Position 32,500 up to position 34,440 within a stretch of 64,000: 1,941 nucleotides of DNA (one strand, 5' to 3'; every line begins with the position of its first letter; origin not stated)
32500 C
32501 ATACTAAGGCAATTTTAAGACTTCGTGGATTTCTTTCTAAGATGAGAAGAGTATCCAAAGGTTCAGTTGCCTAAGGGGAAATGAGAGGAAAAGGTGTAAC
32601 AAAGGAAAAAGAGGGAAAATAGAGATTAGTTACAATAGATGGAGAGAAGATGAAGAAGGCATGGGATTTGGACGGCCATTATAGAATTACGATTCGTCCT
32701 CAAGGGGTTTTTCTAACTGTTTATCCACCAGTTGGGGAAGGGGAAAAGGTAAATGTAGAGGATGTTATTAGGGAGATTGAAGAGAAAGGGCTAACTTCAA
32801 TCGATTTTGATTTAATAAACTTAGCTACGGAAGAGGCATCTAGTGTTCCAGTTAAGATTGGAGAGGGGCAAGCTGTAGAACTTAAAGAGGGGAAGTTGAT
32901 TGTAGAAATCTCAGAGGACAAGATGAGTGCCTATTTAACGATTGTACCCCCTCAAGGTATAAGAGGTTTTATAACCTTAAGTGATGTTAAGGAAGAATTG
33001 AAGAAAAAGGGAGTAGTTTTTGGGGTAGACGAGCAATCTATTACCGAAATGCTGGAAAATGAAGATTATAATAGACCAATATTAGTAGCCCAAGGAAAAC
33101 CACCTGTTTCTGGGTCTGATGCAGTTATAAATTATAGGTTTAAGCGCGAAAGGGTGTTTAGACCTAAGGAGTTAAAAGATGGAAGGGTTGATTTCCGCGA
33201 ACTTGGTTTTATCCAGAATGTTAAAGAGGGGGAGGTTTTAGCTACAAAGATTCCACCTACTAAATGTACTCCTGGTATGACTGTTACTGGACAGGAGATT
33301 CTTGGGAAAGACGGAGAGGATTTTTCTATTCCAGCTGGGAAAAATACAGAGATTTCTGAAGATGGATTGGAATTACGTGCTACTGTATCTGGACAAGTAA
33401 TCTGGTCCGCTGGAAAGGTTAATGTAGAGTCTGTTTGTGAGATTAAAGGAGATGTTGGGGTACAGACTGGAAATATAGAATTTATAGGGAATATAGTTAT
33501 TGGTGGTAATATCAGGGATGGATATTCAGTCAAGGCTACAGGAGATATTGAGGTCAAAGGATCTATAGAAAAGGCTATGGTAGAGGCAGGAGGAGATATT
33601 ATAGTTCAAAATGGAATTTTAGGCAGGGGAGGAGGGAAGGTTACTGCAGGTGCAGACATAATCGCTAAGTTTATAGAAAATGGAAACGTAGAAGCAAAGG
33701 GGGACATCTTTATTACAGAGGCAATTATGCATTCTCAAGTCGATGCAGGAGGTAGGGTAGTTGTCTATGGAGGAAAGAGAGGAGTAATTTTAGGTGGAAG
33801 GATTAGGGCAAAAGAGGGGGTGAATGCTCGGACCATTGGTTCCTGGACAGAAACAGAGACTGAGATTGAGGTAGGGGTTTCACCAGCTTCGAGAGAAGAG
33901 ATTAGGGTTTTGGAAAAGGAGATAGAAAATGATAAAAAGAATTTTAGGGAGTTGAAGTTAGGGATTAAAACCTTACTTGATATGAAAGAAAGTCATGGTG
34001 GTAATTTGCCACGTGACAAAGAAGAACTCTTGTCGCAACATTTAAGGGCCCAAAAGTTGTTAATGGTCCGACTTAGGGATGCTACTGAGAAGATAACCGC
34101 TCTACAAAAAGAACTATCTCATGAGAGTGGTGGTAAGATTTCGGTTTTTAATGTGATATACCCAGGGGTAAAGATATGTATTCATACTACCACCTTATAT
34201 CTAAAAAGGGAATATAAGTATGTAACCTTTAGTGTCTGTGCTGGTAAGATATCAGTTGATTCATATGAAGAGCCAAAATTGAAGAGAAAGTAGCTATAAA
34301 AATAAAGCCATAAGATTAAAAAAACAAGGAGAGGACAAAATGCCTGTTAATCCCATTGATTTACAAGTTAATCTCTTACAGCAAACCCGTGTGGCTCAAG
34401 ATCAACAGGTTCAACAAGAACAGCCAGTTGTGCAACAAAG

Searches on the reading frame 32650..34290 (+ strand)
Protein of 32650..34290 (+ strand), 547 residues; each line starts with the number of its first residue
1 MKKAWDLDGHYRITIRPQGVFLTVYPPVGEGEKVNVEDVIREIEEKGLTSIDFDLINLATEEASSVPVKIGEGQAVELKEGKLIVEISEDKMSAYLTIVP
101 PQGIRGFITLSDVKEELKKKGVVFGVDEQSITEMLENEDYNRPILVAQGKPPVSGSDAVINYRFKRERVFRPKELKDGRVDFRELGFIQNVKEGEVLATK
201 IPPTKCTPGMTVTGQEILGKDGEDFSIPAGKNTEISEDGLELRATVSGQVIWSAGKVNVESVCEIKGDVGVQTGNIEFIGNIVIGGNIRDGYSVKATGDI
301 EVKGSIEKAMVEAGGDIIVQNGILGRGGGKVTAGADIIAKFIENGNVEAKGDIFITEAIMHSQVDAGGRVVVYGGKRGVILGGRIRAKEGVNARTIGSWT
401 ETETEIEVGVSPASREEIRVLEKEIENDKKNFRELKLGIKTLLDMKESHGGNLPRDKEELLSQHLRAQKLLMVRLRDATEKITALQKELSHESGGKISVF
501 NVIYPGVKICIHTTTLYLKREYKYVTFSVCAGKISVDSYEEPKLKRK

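Call 19: search_protein_families(library=pfam, proteins=[window:32650-34290:+], max_evalue=10)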
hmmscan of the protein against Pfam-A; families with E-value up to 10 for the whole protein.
window:32650-34290:+ (547 aa): 4 families
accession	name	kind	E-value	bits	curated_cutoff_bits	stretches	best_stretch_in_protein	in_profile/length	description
PF03961.19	FapA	-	2.6e-74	250.7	31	1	262-534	2-272/272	Flagellar Assembly Protein A beta solenoid domain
PF20250.3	FapA_N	-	1.1e-55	188.1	27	1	84-251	2-174/178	Flagellar Assembly Protein A N-terminal region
PF03775.22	MinC_C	-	0.011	16.1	33.2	3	275-306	11-42/102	Septum formation inhibitor MinC, C-terminal domain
PF05049.19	IIGP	-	0.06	12.8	24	1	74-136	235-298/375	Interferon-inducible GTPase (IIGP)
